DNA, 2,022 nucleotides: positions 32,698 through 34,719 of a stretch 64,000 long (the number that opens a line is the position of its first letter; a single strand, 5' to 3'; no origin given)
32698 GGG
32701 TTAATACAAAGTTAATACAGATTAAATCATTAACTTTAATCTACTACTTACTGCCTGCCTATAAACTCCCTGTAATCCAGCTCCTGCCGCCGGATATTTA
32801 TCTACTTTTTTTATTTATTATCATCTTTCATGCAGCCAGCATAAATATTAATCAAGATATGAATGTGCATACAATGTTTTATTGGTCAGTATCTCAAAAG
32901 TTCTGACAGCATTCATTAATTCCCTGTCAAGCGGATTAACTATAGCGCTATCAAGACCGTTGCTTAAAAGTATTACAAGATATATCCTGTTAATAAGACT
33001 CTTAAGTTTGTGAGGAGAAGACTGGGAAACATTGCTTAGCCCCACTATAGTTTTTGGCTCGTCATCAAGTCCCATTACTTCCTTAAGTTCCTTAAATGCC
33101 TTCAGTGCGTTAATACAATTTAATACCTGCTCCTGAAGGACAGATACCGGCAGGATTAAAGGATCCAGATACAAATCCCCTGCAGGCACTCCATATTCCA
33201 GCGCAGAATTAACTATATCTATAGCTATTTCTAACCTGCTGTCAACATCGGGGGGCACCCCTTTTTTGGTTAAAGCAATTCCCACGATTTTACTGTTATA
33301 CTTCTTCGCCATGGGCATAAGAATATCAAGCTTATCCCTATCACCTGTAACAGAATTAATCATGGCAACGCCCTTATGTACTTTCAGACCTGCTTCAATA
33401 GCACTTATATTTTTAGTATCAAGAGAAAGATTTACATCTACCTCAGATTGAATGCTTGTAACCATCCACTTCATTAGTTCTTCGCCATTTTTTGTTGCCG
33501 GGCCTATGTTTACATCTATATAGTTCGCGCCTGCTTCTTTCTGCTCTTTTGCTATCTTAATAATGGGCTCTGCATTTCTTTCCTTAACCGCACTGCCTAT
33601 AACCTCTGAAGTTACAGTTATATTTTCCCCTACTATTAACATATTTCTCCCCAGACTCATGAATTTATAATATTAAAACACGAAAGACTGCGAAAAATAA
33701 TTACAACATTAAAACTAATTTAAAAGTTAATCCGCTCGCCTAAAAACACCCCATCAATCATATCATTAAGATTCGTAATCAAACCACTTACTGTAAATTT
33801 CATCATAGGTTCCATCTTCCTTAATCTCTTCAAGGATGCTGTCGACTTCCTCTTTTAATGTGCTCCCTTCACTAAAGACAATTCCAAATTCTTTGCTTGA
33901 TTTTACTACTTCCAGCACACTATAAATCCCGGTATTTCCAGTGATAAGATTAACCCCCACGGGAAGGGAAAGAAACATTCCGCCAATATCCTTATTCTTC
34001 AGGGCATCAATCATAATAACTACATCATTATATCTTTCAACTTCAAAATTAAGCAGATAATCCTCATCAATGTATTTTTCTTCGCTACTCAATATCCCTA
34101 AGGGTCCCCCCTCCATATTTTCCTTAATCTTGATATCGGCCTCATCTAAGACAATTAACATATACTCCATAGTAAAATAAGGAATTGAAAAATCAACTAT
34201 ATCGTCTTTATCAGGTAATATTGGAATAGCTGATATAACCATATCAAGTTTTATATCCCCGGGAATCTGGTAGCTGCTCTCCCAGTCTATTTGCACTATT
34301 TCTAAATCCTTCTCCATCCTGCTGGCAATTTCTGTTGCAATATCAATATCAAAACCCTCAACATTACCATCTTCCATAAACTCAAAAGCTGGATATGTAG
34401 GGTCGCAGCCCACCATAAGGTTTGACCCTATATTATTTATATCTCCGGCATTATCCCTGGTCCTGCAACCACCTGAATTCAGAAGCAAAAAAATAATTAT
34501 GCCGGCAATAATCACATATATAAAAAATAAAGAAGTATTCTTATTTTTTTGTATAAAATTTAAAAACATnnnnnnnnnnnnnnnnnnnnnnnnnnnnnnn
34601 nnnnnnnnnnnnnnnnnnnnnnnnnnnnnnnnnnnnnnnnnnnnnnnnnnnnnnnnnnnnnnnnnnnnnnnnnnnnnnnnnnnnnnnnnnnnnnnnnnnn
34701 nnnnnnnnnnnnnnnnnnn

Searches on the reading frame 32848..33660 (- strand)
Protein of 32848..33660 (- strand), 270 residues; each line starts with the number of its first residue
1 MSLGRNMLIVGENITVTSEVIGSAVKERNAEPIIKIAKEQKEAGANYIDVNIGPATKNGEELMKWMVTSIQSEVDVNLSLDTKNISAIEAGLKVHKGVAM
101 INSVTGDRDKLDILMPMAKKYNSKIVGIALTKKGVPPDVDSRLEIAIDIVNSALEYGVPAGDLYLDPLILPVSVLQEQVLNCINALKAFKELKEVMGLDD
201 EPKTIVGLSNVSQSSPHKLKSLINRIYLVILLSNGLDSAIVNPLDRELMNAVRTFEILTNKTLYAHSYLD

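Call 78: search_protein_families(library=pfam, proteins=[window:32848-33660:-], max_evalue=0.001)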
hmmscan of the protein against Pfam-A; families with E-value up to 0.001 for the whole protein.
window:32848-33660:- (270 aa): 1 family
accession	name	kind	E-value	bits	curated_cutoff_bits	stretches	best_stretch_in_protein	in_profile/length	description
PF00809.28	Pterin_bind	-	9.5e-21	75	25.5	1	26-242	16-244/244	Pterin binding enzyme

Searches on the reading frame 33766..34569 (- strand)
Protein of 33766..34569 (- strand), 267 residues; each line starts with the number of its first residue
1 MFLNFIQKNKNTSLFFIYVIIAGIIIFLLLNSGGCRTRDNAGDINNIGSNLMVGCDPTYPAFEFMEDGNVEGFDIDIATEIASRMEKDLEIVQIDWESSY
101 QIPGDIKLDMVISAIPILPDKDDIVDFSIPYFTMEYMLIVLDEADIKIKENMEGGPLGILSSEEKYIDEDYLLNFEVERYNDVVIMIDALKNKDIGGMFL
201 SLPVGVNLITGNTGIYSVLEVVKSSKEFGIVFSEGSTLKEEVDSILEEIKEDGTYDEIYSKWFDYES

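Call 78: search_protein_families(library=pfam, proteins=[window:33766-34569:-], max_evalue=0.001)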
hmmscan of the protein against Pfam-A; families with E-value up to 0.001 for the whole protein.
window:33766-34569:- (267 aa): 1 family
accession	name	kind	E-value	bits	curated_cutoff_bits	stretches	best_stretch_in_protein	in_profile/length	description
PF00497.25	SBP_bac_3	-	5.5e-31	107.5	26.4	1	51-264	1-131/132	Bacterial extracellular solute-binding proteins, family 3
